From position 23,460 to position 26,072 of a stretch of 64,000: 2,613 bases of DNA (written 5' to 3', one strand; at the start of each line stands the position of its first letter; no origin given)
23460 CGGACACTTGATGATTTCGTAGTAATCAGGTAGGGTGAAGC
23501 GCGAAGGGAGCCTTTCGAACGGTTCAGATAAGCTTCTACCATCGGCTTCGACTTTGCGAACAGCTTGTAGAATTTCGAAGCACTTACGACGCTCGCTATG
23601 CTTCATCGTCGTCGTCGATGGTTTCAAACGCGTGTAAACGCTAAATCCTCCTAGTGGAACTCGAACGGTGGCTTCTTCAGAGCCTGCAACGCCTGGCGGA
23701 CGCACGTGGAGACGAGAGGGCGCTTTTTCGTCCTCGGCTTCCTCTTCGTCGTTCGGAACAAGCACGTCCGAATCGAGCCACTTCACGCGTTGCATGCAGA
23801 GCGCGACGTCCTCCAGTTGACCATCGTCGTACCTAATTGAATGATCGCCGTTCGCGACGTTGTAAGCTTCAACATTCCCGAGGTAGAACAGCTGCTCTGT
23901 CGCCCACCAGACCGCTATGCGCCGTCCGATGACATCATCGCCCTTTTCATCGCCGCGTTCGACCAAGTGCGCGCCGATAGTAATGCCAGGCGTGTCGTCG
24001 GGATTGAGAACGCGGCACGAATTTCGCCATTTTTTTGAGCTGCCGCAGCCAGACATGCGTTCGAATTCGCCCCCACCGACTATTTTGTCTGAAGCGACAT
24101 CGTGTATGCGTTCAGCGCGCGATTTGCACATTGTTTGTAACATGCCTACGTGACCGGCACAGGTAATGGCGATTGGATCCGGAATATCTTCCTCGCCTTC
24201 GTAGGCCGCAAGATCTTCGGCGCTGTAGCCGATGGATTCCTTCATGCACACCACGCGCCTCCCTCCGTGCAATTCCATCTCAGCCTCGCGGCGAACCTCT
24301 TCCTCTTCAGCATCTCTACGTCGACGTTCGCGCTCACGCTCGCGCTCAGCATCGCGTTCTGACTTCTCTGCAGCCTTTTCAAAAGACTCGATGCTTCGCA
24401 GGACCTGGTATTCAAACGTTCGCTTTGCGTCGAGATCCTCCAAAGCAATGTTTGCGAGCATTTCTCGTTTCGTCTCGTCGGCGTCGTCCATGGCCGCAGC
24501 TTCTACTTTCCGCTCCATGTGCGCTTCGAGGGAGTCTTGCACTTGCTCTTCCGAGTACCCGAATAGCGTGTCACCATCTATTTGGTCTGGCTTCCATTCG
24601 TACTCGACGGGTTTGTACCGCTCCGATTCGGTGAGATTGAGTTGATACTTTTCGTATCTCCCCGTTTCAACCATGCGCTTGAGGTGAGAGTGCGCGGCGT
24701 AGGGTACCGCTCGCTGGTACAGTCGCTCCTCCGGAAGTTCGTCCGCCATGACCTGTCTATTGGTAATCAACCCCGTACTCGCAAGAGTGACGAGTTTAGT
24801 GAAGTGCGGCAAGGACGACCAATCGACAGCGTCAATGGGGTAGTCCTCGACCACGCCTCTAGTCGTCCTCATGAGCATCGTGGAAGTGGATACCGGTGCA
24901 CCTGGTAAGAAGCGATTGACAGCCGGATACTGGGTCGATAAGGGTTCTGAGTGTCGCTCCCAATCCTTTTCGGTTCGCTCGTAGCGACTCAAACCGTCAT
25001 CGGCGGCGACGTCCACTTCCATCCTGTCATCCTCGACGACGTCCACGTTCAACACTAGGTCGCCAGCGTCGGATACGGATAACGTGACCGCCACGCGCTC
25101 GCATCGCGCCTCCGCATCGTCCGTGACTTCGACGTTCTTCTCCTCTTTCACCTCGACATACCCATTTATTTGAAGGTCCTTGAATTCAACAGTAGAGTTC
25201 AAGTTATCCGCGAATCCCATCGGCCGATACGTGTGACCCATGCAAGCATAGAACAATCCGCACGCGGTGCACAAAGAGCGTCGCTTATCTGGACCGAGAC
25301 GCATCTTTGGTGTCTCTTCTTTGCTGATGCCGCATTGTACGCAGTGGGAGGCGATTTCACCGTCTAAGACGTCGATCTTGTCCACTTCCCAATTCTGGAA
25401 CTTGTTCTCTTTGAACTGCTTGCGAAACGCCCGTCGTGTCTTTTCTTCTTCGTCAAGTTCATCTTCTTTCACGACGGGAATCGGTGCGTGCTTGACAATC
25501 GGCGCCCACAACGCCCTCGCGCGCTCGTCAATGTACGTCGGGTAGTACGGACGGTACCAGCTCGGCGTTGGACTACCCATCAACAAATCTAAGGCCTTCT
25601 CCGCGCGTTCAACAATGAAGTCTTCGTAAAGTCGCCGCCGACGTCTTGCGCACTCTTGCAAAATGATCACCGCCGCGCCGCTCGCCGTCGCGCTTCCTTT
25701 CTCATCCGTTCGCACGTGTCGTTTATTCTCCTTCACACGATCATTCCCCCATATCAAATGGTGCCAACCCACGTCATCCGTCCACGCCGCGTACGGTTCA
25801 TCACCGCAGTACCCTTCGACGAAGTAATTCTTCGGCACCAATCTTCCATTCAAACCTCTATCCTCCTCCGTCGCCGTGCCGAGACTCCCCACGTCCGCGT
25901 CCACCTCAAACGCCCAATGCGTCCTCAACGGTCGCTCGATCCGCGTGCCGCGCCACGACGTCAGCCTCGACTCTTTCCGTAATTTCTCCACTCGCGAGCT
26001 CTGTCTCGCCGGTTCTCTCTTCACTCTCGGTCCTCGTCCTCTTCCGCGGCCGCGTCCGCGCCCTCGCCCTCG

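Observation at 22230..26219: Unusual chromatin-reader architecture: double bromodomain plus GATA-type zinc finger plus Tudor/Agenet-like module plus (GR)8 repeat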

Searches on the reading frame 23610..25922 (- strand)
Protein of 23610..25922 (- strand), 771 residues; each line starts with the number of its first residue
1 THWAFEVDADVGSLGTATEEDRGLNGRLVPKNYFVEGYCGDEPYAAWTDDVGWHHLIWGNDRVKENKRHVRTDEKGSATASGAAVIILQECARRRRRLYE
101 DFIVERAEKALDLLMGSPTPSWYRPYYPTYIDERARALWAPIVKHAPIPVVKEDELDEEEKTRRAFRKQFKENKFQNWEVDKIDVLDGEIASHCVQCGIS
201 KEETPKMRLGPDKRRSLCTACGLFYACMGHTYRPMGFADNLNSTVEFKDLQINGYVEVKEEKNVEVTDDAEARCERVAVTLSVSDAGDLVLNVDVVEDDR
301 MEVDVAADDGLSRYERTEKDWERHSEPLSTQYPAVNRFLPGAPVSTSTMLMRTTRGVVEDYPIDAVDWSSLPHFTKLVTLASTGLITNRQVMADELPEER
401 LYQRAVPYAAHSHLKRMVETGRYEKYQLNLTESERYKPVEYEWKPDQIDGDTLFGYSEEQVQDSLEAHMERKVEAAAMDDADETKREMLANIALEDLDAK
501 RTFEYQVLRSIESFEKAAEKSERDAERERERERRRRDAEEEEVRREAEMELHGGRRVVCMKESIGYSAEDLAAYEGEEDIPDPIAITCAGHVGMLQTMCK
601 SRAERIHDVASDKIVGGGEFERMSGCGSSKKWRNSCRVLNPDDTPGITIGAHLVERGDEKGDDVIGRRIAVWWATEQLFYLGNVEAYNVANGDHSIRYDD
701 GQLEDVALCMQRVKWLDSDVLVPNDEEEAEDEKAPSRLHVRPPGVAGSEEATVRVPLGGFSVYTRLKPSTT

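Call 25: search_protein_representatives(alignment_id=A2)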
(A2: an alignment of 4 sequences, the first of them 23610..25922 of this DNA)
Query: 4 sequences, 764 profile positions. Proteins with E-value up to 0.001 (for the whole library): 1296; up to 1e-10: 161; up to 1e-30: 16. The best 150 are listed.
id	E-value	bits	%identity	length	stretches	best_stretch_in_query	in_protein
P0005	0.0e+00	1106.9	-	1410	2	2-764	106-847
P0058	7.1e-187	639.4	-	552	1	1-550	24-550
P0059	9.3e-90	318.2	-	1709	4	429-716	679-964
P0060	3.9e-72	260.0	-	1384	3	435-713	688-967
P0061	7.1e-68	245.9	-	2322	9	652-720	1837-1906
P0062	9.3e-49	182.7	-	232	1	423-525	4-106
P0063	5.0e-46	173.6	-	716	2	571-713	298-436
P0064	3.5e-40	154.3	-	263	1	2-91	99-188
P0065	3.5e-37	144.4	-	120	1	541-625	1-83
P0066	1.4e-36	142.4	-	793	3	4-98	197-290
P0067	5.0e-35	137.3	-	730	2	575-717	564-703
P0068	2.5e-34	135.0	-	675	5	655-709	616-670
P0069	4.0e-34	134.3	-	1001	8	649-716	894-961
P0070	2.5e-33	131.7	-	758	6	649-707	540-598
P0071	1.5e-32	129.1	-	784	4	650-717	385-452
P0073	2.2e-30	121.9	-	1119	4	654-761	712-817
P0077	6.9e-28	113.7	-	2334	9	578-649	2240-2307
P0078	7.8e-28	113.5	-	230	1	572-710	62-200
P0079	1.3e-27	112.8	-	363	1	610-718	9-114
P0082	1.9e-26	108.9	-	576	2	577-713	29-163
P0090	8.8e-24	100.1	-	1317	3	500-652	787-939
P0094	1.7e-22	95.8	-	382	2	577-709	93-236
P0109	4.8e-19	84.4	-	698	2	608-709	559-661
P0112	9.3e-19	83.5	-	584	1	603-713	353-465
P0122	3.2e-17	78.4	-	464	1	578-712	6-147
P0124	9.2e-17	76.9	-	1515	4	573-656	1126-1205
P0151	1.1e-14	70.1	-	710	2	607-715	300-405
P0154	1.6e-14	69.5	-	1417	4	571-651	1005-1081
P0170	1.9e-13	65.9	-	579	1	606-705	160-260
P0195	8.1e-12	60.5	-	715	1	606-709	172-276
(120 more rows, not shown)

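Call 26: search_protein_families(library=pfam, proteins=[P0059, P0060, P0063, P0066, P0067, P0090, P0064, P0082, P0078, P0094], max_evalue=0.01)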
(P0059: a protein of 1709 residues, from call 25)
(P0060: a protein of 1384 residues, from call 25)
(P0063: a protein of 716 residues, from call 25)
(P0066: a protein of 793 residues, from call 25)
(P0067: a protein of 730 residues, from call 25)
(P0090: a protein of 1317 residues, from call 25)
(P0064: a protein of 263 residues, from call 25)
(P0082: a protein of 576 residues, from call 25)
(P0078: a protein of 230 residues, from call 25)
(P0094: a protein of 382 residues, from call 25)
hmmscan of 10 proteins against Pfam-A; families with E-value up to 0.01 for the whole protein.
P0059 (1709 aa): 4 families
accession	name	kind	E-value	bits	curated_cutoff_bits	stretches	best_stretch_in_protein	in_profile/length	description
PF00439.30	Bromodomain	-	1.2e-25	89.7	21.7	2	1072-1143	14-82/84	Bromodomain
PF21743.3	PTM_DIR17_Tudor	-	1.2e-10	41.4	27.2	2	1668-1700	12-43/48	PTM/DIR17-like, Tudor domain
PF00320.33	GATA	-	2.7e-08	33.7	26.8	1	378-414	1-35/36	GATA zinc finger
PF01342.26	SAND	-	0.0038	17.3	22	0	858-891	35-67/76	SAND domain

P0060 (1384 aa): 4 families
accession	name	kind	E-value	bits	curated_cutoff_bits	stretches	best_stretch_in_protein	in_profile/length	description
PF00439.30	Bromodomain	-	9.8e-11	41.9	21.7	1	1078-1149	14-82/84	Bromodomain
PF00320.33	GATA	-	3e-09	36.8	26.8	1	372-408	1-35/36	GATA zinc finger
PF21743.3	PTM_DIR17_Tudor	-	9.1e-05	22.6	27.2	1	924-954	9-39/48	PTM/DIR17-like, Tudor domain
PF01342.26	SAND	-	0.0082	16.2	22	0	861-892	36-65/76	SAND domain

P0063 (716 aa): 2 families
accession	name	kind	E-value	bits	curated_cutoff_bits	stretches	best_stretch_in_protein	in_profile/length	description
PF01342.26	SAND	-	9e-09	35.3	22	1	303-356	5-61/76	SAND domain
PF21743.3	PTM_DIR17_Tudor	-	3.6e-06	27.1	27.2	2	655-685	10-40/48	PTM/DIR17-like, Tudor domain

P0066 (793 aa): 1 family
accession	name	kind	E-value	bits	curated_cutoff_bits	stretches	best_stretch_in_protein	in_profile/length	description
PF00320.33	GATA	-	6.8e-10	38.8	26.8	1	397-433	1-35/36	GATA zinc finger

P0067 (730 aa): 2 families
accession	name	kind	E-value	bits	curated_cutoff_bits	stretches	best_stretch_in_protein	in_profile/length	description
PF01342.26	SAND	-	2.9e-13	49.7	22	1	565-618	5-61/76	SAND domain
PF23292.1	SAND_ULT1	-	0.00033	21.5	25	1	591-622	48-79/95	ULTRAPETALA1 SAND domain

P0090 (1317 aa): 2 families
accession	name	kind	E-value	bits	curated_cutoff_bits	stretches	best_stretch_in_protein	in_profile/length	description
PF01342.26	SAND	-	1.2e-10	41.3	22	1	872-921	9-64/76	SAND domain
PF23292.1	SAND_ULT1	-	0.00034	21.4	25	0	894-924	51-81/95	ULTRAPETALA1 SAND domain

P0064 (263 aa): 0 families

P0082 (576 aa): 0 families

P0078 (230 aa): 1 family
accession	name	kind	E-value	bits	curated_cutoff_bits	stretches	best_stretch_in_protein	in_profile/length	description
PF01342.26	SAND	-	1.1e-06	28.7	22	1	66-121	5-62/76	SAND domain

P0094 (382 aa): 2 families
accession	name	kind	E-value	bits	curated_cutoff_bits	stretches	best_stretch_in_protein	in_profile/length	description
PF21743.3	PTM_DIR17_Tudor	-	1.9e-06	28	27.2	1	198-229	10-41/48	PTM/DIR17-like, Tudor domain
PF01342.26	SAND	-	0.0017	18.5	22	0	138-158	42-62/76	SAND domain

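Call 28: list_cluster_members(proteins=[P0059, P0060, P0061, P0063, P0066, P0067, P0090, P0064, P0073, P0077])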
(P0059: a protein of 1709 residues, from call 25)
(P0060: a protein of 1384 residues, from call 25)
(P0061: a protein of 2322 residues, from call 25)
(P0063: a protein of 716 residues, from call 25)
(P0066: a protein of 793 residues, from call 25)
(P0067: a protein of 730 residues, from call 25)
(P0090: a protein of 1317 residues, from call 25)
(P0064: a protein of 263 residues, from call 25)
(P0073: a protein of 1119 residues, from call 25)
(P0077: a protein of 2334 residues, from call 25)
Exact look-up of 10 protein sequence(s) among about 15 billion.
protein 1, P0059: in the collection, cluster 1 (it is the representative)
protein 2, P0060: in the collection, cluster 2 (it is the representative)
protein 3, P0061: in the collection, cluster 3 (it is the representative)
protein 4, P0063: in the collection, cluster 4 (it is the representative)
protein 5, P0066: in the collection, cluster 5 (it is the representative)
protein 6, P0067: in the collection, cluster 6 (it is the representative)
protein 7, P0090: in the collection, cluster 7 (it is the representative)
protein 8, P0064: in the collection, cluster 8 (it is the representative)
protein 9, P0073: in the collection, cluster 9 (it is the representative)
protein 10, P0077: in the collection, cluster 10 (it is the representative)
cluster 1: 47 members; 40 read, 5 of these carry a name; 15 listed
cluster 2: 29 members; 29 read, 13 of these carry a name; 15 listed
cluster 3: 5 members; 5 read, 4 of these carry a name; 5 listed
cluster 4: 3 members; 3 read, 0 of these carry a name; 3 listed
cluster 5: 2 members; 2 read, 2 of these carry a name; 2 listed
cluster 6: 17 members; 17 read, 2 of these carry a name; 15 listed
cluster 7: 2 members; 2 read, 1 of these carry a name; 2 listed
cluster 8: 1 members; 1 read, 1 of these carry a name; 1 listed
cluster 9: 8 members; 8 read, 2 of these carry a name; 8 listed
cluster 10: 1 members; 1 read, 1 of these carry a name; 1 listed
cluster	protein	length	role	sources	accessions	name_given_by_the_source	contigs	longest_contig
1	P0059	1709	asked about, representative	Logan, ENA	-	-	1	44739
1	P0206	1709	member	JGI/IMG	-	protein polybromo-1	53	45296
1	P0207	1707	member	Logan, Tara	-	strand:- start:598 stop:5721 length:5124 start_codon:yes stop_codon:yes gene_type:complete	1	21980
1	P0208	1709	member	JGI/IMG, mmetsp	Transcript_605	Transcript_605/g.2335 ORF Transcript_605/g.2335 Transcript_605/m.2335 type:complete ...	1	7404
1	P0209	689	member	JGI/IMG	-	protein polybromo-1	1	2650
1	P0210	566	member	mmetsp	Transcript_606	Transcript_606/g.2353 ORF Transcript_606/g.2353 Transcript_606/m.2353 type:complete ...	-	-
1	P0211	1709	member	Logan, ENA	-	-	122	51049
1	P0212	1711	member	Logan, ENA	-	-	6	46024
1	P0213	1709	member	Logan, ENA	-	-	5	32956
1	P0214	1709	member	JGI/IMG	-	-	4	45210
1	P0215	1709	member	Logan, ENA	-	-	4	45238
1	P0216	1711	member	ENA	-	-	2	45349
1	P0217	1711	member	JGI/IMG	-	-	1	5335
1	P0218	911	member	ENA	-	-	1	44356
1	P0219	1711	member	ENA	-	-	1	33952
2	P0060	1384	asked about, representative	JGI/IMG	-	-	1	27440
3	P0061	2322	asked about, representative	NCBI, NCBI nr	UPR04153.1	bromodomain-containing protein [Chloropicon primus]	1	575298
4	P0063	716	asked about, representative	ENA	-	-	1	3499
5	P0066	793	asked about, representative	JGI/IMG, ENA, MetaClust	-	\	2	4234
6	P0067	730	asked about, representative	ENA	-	-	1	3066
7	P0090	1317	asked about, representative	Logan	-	-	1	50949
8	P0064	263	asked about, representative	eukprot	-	CAMPEP_0179716636 /NCGR_PEP_ID=MMETSP0938-20121108/1976_1 /TAXON_ID=548131 ...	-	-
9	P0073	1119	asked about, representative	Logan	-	-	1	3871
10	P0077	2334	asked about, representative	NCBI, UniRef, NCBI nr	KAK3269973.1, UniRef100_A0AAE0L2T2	hypothetical protein CYMTET_21606 [Cymbomonas tetramitiformis] | AP2/ERF domain-containing protein n=1 Tax=Cymbomonas tetramitiformis TaxID=36881 ...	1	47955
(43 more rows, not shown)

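Call 29: search_protein_families(library=pfam, proteins=[P0061, P0077, P0073, P0124, P0154], max_evalue=0.01)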
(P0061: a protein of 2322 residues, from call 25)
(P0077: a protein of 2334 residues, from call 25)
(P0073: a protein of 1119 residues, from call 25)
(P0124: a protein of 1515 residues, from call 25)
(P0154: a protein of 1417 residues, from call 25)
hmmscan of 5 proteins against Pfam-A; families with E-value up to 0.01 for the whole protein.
P0061 (2322 aa): 8 families
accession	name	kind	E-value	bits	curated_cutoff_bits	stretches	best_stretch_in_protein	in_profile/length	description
PF00439.30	Bromodomain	-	2e-36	124.2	21.7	2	1319-1398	6-82/84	Bromodomain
PF21743.3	PTM_DIR17_Tudor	-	4.8e-32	110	27.2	4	1915-1959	1-43/48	PTM/DIR17-like, Tudor domain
PF18115.7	Tudor_3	-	3.5e-08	33.6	25.8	0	1719-1759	8-50/52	DNA repair protein Crb2 Tudor domain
PF02791.22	DDT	-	8.5e-08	32.6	22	1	144-196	3-56/58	DDT domain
PF09465.16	LBR_tudor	-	1.1e-05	25.5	22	0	2258-2307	5-52/55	Lamin-B receptor of TUDOR domain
PF00628.35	PHD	-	2.8e-05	24.5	24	1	513-555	1-47/47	PHD-finger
PF09038.16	53-BP1_Tudor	-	0.0001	22.7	22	0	2099-2140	2-42/122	Tumour suppressor p53-binding protein-1 Tudor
PF00249.37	Myb_DNA-binding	-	0.0047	17.4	24.4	0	31-74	3-42/46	Myb-like DNA-binding domain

P0077 (2334 aa): 8 families
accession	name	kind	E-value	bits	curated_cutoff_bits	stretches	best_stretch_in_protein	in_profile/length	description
PF01342.26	SAND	-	1e-22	80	22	1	151-214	6-62/76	SAND domain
PF00847.26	AP2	-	1.1e-08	35.7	33.3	1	306-349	2-45/54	AP2 domain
PF21743.3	PTM_DIR17_Tudor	-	1.2e-08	35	27.2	0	413-442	11-39/48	PTM/DIR17-like, Tudor domain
PF18359.7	Tudor_5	-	1.1e-05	25.5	31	0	416-445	21-52/53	Histone methyltransferase Tudor domain 1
PF25325.1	EF-hand_EFHB_C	-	0.0027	17.9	27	0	1503-1529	24-50/75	EFHB C-terminal EF-hand domain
PF06613.17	KorB_C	-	0.0032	17.8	25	0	432-451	35-53/59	KorB C-terminal beta-barrel domain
PF08142.18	AARP2CN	-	0.005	16.9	23.8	0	1393-1409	32-48/73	AARP2CN (NUC121) domain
PF08477.19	Roc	-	0.0055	17.4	27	0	570-603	48-82/119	Ras of Complex, Roc, domain of DAPkinase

P0073 (1119 aa): 4 families
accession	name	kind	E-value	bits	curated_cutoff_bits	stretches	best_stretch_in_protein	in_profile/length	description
PF21743.3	PTM_DIR17_Tudor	-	1.2e-11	44.6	27.2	1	550-584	10-43/48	PTM/DIR17-like, Tudor domain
PF18359.7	Tudor_5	-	9.3e-06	25.8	31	0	549-583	16-52/53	Histone methyltransferase Tudor domain 1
PF09038.16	53-BP1_Tudor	-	2e-05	25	22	0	713-754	1-41/122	Tumour suppressor p53-binding protein-1 Tudor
PF09465.16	LBR_tudor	-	0.00026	21.1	22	1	547-580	16-47/55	Lamin-B receptor of TUDOR domain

P0124 (1515 aa): 9 families
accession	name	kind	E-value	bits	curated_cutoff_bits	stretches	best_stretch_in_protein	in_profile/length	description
PF13832.12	zf-HC5HC2H_2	-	4.1e-26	91.7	27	1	385-497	2-109/109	PHD-zinc-finger like domain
PF13771.12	zf-HC5HC2H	-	8.7e-18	64.8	29.1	1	407-498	1-91/91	PHD-like zinc-binding domain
PF01342.26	SAND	-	2.6e-15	56.3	22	2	38-100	3-62/76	SAND domain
PF13831.12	PHD_2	-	2.7e-11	43.2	28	1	340-375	2-36/36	PHD-finger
PF00628.35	PHD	-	2.9e-06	27.6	24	1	328-374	1-47/47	PHD-finger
PF23292.1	SAND_ULT1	-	1.3e-05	26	25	0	51-101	28-77/95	ULTRAPETALA1 SAND domain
PF00856.33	SET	-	3.3e-05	24.7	22.4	1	1434-1498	1-64/105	SET domain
PF16135.10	TDBD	-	0.0017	18.7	23.6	0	55-92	3-32/52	Tify domain binding domain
PF14446.12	Prok-RING_1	-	0.0051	17.2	29.1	1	325-358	4-36/54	Prokaryotic RING finger family 1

P0154 (1417 aa): 10 families
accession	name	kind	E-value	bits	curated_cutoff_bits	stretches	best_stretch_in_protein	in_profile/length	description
PF13832.12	zf-HC5HC2H_2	-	8.4e-29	100.4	27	1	382-494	2-109/109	PHD-zinc-finger like domain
PF13771.12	zf-HC5HC2H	-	7.8e-19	68.1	29.1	1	404-495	1-91/91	PHD-like zinc-binding domain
PF01342.26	SAND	-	2.8e-11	43.4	22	2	44-105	4-62/76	SAND domain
PF13831.12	PHD_2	-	1.5e-10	40.7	28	1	332-367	2-36/36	PHD-finger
PF00628.35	PHD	-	3.6e-06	27.3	24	1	320-366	1-47/47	PHD-finger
PF00856.33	SET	-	5.9e-05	23.9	22.4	1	1343-1407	1-64/105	SET domain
PF23292.1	SAND_ULT1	-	0.00017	22.4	25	0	56-106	28-77/95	ULTRAPETALA1 SAND domain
PF22987.3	Tudor_KDM3B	-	0.00023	21.3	27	0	910-937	11-38/75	Lysine-specific demethylase 3B, tudor domain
PF00130.28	C1_1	-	0.0062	16.8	26.5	1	317-349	11-43/53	Phorbol esters/diacylglycerol binding domain (C1 domain)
PF14446.12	Prok-RING_1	-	0.0078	16.6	29.1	1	316-350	3-36/54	Prokaryotic RING finger family 1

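Call 30: find_encoding_contigs(protein=P0059, flank=4000, max_places=2)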
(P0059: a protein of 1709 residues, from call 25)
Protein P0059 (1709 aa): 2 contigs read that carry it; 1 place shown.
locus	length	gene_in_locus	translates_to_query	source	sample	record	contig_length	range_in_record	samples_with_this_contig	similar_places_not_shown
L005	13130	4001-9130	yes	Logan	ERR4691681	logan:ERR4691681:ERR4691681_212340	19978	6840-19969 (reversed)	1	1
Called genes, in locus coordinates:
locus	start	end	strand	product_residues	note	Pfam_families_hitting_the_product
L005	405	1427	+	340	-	PF17903:KH_KRR1_1st, PF21800:KH_KRR1_2nd, PF22891:KH_PNO1_2nd (weak)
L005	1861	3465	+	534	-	-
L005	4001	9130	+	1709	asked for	PF00320:GATA, PF21743:PTM_DIR17_Tudor (faint), PF00439:Bromodomain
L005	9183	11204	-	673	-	PF00752:XPG_N, PF00867:XPG_I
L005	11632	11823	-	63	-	-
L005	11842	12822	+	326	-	-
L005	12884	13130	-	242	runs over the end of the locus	PF06172:Cupin_5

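Call 31: find_encoding_contigs(protein=P0060, flank=4000, max_places=2)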
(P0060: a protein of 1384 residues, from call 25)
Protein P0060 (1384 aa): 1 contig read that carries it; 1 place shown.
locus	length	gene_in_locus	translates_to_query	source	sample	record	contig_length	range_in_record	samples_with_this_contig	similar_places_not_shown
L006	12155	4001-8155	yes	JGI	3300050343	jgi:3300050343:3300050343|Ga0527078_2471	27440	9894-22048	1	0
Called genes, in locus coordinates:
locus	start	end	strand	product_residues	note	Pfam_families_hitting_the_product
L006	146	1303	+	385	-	PF17903:KH_KRR1_1st, PF21800:KH_KRR1_2nd, PF22891:KH_PNO1_2nd (weak)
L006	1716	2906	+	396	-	-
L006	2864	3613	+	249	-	-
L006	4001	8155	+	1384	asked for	PF00320:GATA, PF00439:Bromodomain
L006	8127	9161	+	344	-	-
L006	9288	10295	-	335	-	-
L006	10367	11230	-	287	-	PF00752:XPG_N, PF00867:XPG_I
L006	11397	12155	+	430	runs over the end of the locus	-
